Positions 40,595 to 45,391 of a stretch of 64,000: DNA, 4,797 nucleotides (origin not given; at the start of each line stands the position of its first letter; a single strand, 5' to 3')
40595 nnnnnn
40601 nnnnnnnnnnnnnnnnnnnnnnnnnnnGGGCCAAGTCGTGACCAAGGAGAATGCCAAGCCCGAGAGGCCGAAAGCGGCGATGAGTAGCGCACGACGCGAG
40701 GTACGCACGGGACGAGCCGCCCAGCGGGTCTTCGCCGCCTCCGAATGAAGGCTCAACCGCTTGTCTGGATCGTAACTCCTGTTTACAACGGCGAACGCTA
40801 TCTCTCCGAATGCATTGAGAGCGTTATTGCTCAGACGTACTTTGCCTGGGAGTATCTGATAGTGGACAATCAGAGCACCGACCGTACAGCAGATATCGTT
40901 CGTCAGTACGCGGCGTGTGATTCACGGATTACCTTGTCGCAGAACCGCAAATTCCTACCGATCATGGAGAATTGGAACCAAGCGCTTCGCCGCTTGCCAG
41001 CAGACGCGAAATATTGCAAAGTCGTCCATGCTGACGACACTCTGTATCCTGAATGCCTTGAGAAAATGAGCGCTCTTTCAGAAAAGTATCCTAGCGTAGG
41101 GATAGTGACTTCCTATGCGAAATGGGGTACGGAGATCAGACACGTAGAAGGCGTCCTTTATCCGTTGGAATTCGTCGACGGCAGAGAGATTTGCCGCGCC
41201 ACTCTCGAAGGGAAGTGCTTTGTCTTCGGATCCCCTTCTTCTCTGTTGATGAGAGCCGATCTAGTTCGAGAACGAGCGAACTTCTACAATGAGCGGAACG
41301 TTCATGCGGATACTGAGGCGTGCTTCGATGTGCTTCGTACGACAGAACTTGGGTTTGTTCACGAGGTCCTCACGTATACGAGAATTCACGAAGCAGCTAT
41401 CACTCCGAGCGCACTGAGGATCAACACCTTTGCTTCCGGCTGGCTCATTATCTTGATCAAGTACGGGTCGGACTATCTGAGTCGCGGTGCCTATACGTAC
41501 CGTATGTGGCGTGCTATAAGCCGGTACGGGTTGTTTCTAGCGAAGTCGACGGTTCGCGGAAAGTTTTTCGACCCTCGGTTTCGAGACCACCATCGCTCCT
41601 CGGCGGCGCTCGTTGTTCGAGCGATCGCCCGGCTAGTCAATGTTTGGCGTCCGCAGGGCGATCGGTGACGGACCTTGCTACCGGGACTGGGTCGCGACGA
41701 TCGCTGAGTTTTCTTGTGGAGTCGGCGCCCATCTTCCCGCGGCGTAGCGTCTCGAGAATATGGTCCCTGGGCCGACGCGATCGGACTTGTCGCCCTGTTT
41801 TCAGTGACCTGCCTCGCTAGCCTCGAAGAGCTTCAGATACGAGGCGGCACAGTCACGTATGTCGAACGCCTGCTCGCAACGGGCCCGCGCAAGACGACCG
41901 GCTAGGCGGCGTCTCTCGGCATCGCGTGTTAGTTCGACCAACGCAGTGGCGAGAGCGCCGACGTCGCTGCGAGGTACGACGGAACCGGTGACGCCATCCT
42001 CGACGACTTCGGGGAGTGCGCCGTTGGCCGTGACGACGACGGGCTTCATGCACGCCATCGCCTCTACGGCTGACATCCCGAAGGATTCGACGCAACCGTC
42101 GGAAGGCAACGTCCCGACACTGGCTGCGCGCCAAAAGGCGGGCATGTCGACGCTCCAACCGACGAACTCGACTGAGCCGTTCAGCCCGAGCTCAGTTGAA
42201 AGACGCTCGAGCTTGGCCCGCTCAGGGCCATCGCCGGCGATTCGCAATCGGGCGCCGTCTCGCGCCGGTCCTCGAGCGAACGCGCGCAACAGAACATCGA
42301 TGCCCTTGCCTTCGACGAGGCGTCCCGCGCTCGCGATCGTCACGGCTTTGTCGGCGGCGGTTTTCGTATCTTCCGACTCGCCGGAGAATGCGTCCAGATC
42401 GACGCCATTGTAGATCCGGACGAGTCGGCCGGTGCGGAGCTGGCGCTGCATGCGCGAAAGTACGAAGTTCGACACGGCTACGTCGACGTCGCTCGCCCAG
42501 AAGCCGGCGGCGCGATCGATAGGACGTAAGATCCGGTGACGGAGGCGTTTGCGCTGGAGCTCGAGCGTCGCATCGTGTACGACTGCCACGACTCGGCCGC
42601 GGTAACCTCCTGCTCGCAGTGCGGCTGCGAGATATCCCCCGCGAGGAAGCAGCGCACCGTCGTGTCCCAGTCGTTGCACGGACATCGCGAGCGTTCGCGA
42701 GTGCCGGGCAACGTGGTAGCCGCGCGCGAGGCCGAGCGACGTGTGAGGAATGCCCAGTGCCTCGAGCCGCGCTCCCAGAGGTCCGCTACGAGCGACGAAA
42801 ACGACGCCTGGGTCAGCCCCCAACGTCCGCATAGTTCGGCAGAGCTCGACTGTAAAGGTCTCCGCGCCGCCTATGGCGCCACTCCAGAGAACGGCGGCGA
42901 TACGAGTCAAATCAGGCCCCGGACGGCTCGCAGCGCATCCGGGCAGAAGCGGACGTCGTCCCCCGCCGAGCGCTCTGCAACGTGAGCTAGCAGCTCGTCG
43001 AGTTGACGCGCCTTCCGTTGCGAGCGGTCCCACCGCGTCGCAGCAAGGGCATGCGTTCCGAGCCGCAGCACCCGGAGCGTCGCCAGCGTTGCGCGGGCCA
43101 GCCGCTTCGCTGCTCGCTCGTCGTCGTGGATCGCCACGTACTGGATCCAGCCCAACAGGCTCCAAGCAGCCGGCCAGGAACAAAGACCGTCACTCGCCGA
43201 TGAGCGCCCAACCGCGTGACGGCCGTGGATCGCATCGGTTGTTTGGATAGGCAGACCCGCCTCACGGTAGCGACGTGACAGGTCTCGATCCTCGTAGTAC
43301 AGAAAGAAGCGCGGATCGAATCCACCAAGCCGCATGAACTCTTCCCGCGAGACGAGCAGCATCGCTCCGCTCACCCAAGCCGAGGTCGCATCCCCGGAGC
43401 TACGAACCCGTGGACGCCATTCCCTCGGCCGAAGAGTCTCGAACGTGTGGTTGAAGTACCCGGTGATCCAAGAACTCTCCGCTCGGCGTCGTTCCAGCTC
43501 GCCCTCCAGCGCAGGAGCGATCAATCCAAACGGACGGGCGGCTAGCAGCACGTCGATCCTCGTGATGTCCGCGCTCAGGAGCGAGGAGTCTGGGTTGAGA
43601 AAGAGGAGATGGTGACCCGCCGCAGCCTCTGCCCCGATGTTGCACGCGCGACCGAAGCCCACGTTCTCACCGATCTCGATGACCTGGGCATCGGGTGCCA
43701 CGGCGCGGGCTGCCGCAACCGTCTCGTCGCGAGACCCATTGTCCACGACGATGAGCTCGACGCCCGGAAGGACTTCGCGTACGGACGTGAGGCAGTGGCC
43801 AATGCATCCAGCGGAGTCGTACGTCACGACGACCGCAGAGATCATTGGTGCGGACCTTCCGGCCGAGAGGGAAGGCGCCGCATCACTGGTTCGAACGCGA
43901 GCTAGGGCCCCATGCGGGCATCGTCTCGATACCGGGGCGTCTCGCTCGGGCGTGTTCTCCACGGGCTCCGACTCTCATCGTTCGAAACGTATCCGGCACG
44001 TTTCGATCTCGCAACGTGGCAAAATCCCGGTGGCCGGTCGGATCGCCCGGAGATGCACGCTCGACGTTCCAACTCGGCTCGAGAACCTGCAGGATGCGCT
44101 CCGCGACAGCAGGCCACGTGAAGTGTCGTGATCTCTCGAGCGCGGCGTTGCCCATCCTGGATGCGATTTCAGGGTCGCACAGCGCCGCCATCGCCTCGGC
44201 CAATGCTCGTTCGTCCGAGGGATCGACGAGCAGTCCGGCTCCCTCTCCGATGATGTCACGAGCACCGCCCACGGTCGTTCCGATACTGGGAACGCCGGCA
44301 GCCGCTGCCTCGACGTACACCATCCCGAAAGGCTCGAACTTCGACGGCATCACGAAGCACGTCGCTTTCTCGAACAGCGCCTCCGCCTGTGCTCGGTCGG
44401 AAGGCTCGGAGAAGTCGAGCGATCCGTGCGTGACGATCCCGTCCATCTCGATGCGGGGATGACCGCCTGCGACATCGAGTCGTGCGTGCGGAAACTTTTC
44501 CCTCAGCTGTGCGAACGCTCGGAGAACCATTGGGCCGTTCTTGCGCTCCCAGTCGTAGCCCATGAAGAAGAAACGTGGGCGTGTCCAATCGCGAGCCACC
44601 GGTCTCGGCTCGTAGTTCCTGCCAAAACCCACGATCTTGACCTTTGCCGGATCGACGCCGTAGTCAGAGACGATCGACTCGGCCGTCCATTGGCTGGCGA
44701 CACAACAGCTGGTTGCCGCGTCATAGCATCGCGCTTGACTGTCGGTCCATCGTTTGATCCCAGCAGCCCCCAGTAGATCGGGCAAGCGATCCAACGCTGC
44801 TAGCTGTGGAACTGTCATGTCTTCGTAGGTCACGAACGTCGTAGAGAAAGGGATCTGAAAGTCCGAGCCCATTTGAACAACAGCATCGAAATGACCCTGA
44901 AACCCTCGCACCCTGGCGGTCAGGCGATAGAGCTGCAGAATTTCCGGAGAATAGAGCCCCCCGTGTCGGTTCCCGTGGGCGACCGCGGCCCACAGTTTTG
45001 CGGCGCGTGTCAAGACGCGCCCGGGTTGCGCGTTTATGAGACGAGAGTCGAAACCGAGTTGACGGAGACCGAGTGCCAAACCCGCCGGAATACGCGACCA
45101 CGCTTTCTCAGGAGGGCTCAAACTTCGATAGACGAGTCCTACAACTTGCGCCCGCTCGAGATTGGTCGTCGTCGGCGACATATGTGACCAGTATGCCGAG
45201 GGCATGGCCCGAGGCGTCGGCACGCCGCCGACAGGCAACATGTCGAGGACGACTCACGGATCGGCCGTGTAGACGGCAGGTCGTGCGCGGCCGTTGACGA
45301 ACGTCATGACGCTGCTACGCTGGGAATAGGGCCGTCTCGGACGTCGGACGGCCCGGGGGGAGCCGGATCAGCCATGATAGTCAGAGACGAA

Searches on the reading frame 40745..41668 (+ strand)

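Call 3: search_protein_families(library=pfam, proteins=[window:40745-41668:+], max_evalue=0.01)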
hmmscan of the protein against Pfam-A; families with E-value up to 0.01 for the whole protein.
window:40745-41668:+ (307 aa): 3 families
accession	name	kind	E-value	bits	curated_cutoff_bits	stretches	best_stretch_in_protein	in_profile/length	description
PF00535.33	Glycos_transf_2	-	3.5e-23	82.8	23.3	1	9-137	2-128/168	Glycosyl transferase family 2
PF13641.12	Glyco_tranf_2_3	-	1.9e-08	35.1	27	1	7-181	3-178/230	Glycosyltransferase like family 2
PF13704.12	Glyco_tranf_2_4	-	0.0002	22.3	27.5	1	30-105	15-89/98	Glycosyl transferase family 2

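Call 4: search_protein_families(library=ncbifam, proteins=[window:40745-41668:+], max_evalue=0.01)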
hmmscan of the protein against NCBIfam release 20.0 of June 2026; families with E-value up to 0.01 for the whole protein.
window:40745-41668:+ (307 aa): 17 families
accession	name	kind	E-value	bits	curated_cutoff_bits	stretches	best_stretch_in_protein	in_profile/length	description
NF047683.1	TeichurnBiosyTuaG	equivalog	6.8e-19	68.5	400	1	2-124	3-123/252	teichuronic acid biosynthesis protein TuaG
NF053739.1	GlytfEpsEBac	equivalog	9.8e-17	60.8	450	1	5-122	1-117/265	glycosyltransferase EpsE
NF007482.0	PRK10073.1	equivalog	2.3e-15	56.5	423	1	2-129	3-126/334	glycosyltransferase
NF038302.1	EPS_HpsE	equivalog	1.5e-09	37.3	300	1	9-57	5-56/307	hormogonium polysaccharide biosynthesis glycosyltransferase HpsE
NF050050.1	ProtGlycPglI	equivalog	1.6e-09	37.6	500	1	5-108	2-104/306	GalNAc(5)-diNAcBac-PP-undecaprenol beta-1,3-glucosyltransferase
TIGR03111.1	glyc2_xrt_Gpos1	hypoth_equivalog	1.7e-08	33.7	363.95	1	3-123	47-167/439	TIGR03111 family XrtG-associated glycosyltransferase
TIGR03937.1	PgaC_IcaA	equivalog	2.6e-08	33.2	422.3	1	3-123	43-161/407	poly-beta-1,6-N-acetyl-D-glucosamine synthase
NF045692.1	OglycostaseCruG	equivalog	5.3e-08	32.2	600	1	7-68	43-104/386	2'-O-glycosyltransferase CruG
NF007453.0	PRK10018.1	equivalog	1.6e-07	31.3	382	1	1-109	2-108/280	colanic acid biosynthesis glycosyltransferase WcaA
TIGR04283.1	glyco_like_mftF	equivalog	7.9e-07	28.9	182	1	9-68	3-60/221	TIGR04283 family arsenosugar biosynthesis glycosyltransferase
TIGR04017.1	WcaA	equivalog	1.4e-06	28.1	495.75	1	2-108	2-106/279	colanic acid biosynthesis glycosyltransferase WcaA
TIGR03469.1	HpnB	hypoth_equivalog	5e-06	25.8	379.25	1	2-62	41-105/386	hopene-associated glycosyltransferase HpnB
NF038299.1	EPS_HpsN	equivalog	3.4e-05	23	425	1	6-122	2-116/317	hormogonium polysaccharide biosynthesis glycosyltransferase HpsN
TIGR04242.1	nodulat_NodC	equivalog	0.00052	19.1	550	1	3-119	46-162/395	chitooligosaccharide synthase NodC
NF007986.1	PRK10714.1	equivalog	0.0046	16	529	1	7-59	8-63/316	undecaprenyl-phosphate 4-deoxy-4-formamido-L-arabinose transferase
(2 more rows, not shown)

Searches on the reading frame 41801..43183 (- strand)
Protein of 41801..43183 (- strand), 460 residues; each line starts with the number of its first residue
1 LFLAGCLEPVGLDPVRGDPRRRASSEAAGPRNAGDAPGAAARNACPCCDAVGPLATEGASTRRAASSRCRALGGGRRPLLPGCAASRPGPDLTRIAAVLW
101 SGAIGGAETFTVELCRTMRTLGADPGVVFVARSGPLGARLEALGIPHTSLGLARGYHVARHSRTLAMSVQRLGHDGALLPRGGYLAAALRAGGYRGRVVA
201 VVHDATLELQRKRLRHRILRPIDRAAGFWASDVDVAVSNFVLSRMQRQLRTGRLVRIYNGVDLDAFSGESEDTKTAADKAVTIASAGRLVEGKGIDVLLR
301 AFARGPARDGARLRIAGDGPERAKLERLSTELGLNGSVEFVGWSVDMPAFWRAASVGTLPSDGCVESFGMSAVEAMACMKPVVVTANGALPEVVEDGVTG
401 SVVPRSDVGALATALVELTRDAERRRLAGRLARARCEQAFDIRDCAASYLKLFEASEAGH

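Call 43: search_protein_families(library=pfam, proteins=[window:41801-43183:-], max_evalue=0.001)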
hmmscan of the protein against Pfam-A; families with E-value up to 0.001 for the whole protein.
window:41801-43183:- (460 aa): 4 families
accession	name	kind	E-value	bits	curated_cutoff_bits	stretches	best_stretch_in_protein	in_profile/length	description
PF00534.26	Glycos_transf_1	-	1.5e-34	119.5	26.4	1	276-432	11-169/172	Glycosyl transferases group 1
PF13692.12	Glyco_trans_1_4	-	2.9e-33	115.5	27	1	282-421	3-142/142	Glycosyl transferases group 1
PF13439.12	Glyco_transf_4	-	1.2e-12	48.6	28.5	1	104-264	1-169/170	Glycosyltransferase Family 4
PF20706.3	GT4-conflict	-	4.2e-07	29.7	26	1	100-427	7-363/385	Family 4 Glycosyltransferase in conflict systems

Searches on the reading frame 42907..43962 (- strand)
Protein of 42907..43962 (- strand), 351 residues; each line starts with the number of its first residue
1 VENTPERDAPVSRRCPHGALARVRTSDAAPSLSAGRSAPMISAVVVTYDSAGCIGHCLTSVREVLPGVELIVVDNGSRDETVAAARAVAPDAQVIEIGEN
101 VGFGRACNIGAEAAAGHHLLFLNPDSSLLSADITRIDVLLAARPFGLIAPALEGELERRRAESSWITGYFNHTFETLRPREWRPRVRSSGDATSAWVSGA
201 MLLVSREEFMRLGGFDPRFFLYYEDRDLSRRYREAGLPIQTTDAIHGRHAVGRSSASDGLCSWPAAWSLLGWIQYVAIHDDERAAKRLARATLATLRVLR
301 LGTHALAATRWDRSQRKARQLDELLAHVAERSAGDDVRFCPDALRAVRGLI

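Call 43: search_protein_families(library=pfam, proteins=[window:42907-43962:-], max_evalue=0.001)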
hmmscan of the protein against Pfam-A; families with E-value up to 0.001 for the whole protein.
window:42907-43962:- (351 aa): 4 families
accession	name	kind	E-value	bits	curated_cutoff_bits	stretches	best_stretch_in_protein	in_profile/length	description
PF00535.33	Glycos_transf_2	-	3.2e-17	63.4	23.3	1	42-133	1-96/168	Glycosyl transferase family 2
PF13641.12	Glyco_tranf_2_3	-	2.5e-09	37.9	27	1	39-241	1-203/230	Glycosyltransferase like family 2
PF10111.15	Glyco_tranf_2_2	-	5.4e-06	26.5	27.3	0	67-131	29-96/276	Glycosyltransferase like family 2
PF02709.20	Glyco_transf_7C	-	0.00028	20.9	23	1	198-244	20-67/78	N-terminal domain of galactosyltransferase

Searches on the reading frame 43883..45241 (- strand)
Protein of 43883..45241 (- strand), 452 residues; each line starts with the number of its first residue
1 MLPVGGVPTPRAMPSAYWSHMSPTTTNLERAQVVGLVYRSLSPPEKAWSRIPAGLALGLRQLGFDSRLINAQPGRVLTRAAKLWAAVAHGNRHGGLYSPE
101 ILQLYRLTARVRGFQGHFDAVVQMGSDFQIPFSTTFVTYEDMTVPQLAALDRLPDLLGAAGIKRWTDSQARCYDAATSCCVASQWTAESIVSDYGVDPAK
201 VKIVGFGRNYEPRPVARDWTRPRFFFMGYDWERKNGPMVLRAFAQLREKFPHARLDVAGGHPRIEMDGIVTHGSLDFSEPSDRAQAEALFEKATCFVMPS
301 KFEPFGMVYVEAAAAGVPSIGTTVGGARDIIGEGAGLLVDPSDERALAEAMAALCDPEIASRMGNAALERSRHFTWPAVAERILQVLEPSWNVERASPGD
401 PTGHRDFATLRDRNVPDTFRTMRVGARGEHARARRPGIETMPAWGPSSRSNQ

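Call 43: search_protein_families(library=pfam, proteins=[window:43883-45241:-], max_evalue=0.001)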
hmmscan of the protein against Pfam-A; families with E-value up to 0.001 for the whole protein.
window:43883-45241:- (452 aa): 3 families
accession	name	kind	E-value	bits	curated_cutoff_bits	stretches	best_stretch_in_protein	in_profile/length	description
PF00534.26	Glycos_transf_1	-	2.9e-23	82.7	26.4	1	219-367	13-169/172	Glycosyl transferases group 1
PF13692.12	Glyco_trans_1_4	-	5.5e-23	82.2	27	1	222-355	2-140/142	Glycosyl transferases group 1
PF20706.3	GT4-conflict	-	1.6e-07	31.1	26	1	281-334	270-323/385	Family 4 Glycosyltransferase in conflict systems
